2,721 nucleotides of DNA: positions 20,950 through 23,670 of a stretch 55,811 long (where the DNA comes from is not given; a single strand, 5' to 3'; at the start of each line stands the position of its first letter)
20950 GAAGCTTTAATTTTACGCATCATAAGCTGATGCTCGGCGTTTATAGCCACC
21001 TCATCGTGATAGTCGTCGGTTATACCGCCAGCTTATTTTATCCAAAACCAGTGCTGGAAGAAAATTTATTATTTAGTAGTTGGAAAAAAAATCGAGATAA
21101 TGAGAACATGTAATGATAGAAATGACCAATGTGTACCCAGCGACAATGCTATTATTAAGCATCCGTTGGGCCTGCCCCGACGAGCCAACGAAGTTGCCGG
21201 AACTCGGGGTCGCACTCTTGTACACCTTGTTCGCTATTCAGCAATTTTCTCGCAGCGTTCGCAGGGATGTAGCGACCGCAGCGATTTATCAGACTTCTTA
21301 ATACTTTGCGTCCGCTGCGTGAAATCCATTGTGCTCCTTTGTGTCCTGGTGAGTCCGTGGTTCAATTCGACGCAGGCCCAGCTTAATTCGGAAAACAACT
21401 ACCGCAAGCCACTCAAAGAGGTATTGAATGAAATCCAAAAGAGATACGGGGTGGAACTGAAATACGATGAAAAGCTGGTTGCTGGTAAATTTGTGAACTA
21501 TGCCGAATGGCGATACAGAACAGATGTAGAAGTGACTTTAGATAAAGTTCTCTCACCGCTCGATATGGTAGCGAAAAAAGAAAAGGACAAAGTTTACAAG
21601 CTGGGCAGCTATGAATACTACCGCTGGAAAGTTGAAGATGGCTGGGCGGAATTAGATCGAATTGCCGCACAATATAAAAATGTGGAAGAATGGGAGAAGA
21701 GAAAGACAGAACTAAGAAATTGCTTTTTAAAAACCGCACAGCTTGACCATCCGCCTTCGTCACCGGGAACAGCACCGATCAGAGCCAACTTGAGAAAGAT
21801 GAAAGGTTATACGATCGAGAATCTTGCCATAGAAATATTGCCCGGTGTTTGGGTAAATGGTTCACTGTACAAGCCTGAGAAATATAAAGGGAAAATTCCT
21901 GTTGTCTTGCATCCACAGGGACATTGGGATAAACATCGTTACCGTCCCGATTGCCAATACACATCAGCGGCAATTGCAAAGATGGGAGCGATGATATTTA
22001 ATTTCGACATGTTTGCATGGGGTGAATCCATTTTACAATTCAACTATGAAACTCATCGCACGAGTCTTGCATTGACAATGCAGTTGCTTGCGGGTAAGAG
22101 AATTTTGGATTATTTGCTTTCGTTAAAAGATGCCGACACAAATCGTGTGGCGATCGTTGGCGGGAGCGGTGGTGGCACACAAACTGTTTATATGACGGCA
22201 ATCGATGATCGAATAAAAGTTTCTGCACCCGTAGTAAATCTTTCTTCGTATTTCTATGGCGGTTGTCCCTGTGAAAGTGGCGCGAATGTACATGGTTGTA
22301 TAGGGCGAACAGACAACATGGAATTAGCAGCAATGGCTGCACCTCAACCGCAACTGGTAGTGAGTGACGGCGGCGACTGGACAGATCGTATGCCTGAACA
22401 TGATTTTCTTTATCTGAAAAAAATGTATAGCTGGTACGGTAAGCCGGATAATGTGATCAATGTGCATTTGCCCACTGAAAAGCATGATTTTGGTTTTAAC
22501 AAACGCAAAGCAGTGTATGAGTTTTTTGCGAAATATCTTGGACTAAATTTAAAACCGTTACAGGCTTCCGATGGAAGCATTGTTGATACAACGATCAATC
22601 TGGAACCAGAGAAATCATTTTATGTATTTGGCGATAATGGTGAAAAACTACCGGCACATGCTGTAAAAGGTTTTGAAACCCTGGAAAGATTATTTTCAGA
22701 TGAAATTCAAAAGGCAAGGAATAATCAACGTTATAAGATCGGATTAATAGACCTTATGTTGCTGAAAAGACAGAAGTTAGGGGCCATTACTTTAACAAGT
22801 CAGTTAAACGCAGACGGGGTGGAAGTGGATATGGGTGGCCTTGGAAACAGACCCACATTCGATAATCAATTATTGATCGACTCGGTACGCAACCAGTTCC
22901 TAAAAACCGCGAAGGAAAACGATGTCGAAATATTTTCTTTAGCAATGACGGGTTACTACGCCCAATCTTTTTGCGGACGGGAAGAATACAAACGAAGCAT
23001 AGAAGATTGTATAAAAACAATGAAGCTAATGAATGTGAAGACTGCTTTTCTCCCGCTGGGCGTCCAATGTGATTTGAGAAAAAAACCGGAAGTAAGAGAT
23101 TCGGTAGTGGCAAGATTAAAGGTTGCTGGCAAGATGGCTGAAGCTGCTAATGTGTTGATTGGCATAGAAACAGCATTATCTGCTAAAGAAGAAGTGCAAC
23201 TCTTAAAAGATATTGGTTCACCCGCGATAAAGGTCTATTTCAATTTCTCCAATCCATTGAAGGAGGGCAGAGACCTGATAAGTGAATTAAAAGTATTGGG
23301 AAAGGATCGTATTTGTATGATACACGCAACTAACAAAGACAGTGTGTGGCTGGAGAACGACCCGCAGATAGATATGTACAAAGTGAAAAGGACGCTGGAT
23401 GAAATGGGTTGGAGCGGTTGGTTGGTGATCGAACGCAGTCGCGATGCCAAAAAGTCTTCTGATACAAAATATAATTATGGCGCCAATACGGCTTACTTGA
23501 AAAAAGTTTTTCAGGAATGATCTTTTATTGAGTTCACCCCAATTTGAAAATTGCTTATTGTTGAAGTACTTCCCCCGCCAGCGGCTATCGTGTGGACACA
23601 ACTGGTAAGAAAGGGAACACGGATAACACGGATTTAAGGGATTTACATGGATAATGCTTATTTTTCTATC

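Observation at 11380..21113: Candidate, apparently undescribed catabolic route for the RG-II keto-deoxy sugar acid Dha (and/or Kdo): sialidase-fold hydrolase, Na+ symporter, pyruvate aldolase, Fe-ADH, tetronate kinase, PdxA2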

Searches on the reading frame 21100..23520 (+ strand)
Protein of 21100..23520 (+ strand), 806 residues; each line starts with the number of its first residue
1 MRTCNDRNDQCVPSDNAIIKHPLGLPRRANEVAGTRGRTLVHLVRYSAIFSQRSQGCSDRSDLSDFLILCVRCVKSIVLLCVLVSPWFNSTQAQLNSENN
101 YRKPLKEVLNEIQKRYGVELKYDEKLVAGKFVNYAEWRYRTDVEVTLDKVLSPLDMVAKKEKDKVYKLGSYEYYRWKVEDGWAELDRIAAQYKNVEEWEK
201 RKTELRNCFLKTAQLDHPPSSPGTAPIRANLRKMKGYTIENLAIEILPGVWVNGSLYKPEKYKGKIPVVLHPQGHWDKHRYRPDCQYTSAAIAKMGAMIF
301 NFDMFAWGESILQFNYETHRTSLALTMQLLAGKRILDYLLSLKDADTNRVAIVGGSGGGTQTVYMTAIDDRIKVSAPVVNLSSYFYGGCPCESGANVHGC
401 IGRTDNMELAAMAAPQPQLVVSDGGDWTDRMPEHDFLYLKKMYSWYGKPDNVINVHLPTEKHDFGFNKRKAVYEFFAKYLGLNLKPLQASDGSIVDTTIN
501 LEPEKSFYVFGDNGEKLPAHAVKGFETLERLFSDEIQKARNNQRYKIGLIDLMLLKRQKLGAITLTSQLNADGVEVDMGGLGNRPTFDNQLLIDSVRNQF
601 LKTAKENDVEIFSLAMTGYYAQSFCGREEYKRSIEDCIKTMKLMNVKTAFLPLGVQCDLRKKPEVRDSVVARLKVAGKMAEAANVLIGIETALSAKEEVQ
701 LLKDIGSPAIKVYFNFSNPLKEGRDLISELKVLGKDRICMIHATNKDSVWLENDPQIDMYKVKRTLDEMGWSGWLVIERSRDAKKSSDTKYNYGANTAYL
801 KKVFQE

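Call 4: search_protein_families(library=pfam, proteins=[window:21100-23520:+])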
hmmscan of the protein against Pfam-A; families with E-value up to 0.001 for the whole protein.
window:21100-23520:+ (806 aa): 2 families
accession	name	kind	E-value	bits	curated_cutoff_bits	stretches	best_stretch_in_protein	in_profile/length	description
PF01261.30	AP_endonuc_2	-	7.8e-19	68.8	31.1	1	565-791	3-237/249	Xylose isomerase-like TIM barrel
PF05448.18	AXE1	-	0.00038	19.7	21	0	334-380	162-208/321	Acetyl xylan esterase (AXE1)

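Call 5: search_protein_families(library=ncbifam, proteins=[window:21100-23520:+])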
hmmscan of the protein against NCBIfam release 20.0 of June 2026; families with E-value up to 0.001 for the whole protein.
window:21100-23520:+ (806 aa): 1 family
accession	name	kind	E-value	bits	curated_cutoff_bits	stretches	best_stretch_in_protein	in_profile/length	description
NF009689.0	PRK13210.1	subfamily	0.00041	19.6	200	1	598-749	56-216/286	L-ribulose-5-phosphate 3-epimerase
